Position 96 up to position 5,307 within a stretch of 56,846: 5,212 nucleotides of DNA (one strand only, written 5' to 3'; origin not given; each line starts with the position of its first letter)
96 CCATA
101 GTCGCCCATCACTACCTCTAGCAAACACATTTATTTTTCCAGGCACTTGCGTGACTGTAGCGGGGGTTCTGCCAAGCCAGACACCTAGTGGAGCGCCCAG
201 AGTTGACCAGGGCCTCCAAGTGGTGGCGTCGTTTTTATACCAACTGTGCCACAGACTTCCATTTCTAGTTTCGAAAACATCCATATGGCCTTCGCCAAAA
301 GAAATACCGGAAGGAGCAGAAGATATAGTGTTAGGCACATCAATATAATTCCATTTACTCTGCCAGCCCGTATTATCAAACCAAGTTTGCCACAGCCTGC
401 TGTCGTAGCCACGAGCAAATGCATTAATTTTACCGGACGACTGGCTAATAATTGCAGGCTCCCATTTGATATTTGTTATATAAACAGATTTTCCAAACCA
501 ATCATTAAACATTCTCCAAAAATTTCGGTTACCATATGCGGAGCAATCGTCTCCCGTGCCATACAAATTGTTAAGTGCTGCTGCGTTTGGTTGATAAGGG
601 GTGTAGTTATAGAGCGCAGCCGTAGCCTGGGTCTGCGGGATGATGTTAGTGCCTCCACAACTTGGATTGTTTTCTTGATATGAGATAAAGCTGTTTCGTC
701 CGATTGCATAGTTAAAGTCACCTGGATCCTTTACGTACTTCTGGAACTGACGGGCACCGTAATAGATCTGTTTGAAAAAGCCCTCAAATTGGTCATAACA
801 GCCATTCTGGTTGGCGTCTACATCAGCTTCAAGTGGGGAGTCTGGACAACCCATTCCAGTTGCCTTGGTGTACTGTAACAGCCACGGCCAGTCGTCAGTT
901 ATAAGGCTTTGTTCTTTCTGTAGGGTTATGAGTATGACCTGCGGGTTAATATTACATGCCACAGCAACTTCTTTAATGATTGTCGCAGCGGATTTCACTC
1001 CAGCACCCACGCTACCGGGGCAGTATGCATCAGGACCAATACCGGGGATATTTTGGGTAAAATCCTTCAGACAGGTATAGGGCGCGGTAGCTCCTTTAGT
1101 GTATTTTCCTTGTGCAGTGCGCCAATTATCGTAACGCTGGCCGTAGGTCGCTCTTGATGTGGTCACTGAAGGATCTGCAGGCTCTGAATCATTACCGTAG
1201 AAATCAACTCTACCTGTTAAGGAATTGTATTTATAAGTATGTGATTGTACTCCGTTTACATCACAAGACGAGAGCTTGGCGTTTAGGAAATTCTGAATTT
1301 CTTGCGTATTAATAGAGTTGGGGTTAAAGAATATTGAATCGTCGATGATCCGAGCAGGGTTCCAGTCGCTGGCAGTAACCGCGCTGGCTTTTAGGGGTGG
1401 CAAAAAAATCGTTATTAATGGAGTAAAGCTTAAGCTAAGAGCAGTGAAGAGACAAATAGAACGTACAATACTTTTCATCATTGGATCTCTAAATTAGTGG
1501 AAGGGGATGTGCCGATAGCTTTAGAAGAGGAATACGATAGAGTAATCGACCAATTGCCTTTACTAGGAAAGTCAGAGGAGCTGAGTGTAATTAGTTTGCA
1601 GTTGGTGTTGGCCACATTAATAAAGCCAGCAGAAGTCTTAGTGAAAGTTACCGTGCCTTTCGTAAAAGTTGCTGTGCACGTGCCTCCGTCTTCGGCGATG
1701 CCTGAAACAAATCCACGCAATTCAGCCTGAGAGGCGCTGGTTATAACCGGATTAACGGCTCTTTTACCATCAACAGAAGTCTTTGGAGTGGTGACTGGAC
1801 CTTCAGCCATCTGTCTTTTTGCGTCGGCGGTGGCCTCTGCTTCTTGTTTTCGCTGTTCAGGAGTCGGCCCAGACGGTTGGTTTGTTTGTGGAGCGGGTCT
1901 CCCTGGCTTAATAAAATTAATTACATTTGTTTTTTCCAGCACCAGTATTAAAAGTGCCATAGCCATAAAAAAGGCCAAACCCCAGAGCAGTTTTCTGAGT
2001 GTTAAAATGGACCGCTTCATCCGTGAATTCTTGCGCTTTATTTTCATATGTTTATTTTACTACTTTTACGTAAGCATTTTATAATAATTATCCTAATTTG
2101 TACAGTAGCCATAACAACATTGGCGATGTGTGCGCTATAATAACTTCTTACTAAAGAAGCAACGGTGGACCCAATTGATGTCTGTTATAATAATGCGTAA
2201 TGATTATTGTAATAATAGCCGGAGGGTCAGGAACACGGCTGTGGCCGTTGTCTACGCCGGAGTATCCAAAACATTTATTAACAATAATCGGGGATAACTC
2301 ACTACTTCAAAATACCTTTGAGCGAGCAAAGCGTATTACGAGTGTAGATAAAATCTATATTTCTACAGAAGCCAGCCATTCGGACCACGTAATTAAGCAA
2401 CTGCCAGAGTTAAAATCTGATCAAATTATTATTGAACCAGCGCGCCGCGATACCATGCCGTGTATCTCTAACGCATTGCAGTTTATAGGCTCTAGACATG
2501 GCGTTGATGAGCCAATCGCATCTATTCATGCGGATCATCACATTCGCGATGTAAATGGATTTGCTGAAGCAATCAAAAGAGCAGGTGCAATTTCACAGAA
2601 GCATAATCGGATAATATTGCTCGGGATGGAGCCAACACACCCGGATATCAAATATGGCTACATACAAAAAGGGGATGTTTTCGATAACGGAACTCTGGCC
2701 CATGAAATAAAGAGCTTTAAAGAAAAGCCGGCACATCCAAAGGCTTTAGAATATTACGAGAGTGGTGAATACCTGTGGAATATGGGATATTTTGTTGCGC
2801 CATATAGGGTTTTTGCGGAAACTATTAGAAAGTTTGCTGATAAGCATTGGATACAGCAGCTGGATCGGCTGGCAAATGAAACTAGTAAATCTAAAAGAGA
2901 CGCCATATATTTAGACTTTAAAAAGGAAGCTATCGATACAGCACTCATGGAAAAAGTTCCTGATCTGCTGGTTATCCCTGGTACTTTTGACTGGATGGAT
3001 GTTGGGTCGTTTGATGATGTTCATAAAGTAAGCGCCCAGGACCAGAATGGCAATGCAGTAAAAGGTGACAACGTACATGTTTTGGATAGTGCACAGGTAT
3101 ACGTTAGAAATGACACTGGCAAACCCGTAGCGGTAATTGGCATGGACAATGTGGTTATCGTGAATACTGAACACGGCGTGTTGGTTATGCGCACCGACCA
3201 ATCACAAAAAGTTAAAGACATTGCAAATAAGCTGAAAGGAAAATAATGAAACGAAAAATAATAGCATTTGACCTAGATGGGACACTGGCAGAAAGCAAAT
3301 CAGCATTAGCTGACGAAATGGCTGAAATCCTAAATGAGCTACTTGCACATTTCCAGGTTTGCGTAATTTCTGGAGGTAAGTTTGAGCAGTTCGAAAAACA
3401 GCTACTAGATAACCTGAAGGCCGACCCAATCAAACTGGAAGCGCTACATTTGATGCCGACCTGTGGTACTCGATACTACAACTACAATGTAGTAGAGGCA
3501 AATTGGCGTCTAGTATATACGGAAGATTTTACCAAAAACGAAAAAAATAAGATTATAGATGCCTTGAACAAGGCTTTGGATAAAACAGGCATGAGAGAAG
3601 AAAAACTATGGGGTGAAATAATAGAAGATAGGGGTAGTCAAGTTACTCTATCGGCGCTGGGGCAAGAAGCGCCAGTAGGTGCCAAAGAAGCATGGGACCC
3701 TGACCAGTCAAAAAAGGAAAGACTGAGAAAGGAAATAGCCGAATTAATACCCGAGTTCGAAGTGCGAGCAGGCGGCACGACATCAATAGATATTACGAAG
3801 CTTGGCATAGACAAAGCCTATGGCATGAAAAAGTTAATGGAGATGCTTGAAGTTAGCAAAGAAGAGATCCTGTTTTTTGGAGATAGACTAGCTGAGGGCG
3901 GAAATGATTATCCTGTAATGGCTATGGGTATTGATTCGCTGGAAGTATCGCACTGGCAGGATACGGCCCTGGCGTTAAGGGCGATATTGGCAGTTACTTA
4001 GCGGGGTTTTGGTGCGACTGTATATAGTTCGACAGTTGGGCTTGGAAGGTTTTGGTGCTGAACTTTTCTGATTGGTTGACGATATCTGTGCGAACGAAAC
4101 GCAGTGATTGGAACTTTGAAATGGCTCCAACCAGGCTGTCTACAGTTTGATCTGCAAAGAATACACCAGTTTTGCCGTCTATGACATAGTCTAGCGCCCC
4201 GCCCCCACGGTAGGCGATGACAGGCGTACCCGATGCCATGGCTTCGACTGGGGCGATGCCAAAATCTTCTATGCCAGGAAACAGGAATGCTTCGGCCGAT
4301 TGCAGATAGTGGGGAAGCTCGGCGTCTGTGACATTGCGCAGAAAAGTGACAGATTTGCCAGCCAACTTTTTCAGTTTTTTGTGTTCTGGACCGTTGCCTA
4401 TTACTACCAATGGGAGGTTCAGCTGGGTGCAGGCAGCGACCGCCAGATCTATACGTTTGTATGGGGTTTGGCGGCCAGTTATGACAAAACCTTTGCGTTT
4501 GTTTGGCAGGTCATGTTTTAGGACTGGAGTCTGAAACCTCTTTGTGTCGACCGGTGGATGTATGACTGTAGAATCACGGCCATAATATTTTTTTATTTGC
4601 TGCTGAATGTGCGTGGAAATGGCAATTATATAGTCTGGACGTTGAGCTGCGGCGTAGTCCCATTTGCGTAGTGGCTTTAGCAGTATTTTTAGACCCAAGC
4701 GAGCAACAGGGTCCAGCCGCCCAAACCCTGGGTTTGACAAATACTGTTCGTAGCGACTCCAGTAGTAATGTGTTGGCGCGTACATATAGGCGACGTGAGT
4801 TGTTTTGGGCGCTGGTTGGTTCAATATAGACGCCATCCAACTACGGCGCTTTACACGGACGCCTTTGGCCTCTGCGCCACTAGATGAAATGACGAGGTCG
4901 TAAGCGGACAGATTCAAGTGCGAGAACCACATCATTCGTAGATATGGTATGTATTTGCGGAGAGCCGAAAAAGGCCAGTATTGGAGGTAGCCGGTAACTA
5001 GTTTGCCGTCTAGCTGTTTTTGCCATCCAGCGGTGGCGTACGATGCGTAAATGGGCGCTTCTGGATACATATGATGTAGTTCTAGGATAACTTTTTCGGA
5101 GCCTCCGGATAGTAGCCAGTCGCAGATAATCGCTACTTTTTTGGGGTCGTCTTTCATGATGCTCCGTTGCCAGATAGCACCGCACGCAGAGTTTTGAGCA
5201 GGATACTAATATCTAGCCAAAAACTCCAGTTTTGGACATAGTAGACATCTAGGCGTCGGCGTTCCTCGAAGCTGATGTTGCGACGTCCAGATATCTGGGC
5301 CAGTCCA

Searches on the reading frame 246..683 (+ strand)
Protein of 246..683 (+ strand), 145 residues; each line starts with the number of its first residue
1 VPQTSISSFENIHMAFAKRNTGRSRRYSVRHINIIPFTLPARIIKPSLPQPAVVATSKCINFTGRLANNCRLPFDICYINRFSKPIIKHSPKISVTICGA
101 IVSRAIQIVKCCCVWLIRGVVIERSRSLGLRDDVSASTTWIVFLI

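Call 29: find_encoding_contigs(protein=window:246-683:+, flank=10000, max_places=2)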
Protein window:246-683:+ (145 aa): no gene with exactly this product is on record in the collection.

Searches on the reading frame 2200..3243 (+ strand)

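Call 16: search_protein_families(library=pfam, proteins=[window:2200-3243:+], max_evalue=0.001)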
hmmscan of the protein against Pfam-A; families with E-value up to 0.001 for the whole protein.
window:2200-3243:+ (348 aa): 3 families
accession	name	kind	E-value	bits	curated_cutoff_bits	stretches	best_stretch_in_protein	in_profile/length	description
PF00483.29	NTP_transferase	-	1.8e-35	123.2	21.2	1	4-282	3-243/245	Nucleotidyl transferase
PF22640.1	ManC_GMP_beta-helix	-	6.8e-10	39.2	27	1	292-345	3-55/55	MannoseP isomerase/GMP-like beta-helix domain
PF12804.13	NTP_transf_3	-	0.00019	22.1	27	1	4-69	2-56/160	MobA-like NTP transferase domain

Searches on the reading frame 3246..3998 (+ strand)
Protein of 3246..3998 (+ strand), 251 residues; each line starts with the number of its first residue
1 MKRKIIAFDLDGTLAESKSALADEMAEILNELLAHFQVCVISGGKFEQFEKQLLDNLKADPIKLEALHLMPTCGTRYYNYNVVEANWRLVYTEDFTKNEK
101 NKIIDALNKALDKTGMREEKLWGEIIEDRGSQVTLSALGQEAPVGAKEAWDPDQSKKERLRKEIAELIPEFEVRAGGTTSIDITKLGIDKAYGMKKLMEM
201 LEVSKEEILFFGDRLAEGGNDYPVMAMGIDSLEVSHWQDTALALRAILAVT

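Call 16: search_protein_families(library=pfam, proteins=[window:3246-3998:+], max_evalue=0.001)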
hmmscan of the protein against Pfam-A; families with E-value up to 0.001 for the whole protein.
window:3246-3998:+ (251 aa): 4 families
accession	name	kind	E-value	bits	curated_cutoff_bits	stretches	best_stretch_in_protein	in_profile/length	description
PF08282.18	Hydrolase_3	-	3.6e-16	60.1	20.9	2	152-214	149-212/255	haloacid dehalogenase-like hydrolase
PF03332.19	PMM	-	3.8e-10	40.4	22.4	1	25-248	1-219/221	Eukaryotic phosphomannomutase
PF00702.32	Hydrolase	-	7.3e-08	33.5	26.4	1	4-216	2-182/191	haloacid dehalogenase-like hydrolase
PF13419.12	HAD_2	-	0.00024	21.7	23.8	0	6-45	1-28/178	Haloacid dehalogenase-like hydrolase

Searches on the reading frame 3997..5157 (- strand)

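Call 16: search_protein_families(library=pfam, proteins=[window:3997-5157:-], max_evalue=0.001)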
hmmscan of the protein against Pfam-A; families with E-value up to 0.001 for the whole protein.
window:3997-5157:- (387 aa): 4 families
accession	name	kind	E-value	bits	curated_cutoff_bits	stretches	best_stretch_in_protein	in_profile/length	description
PF00534.26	Glycos_transf_1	-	6.4e-29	101.1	26.4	1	214-364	8-170/172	Glycosyl transferases group 1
PF13692.12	Glyco_trans_1_4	-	2e-21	77.2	27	1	222-348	2-138/142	Glycosyl transferases group 1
PF13439.12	Glyco_transf_4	-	1.7e-08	35.1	28.5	1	18-207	2-170/170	Glycosyltransferase Family 4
PF20706.3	GT4-conflict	-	2.8e-07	30.3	26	1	174-325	147-320/385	Family 4 Glycosyltransferase in conflict systems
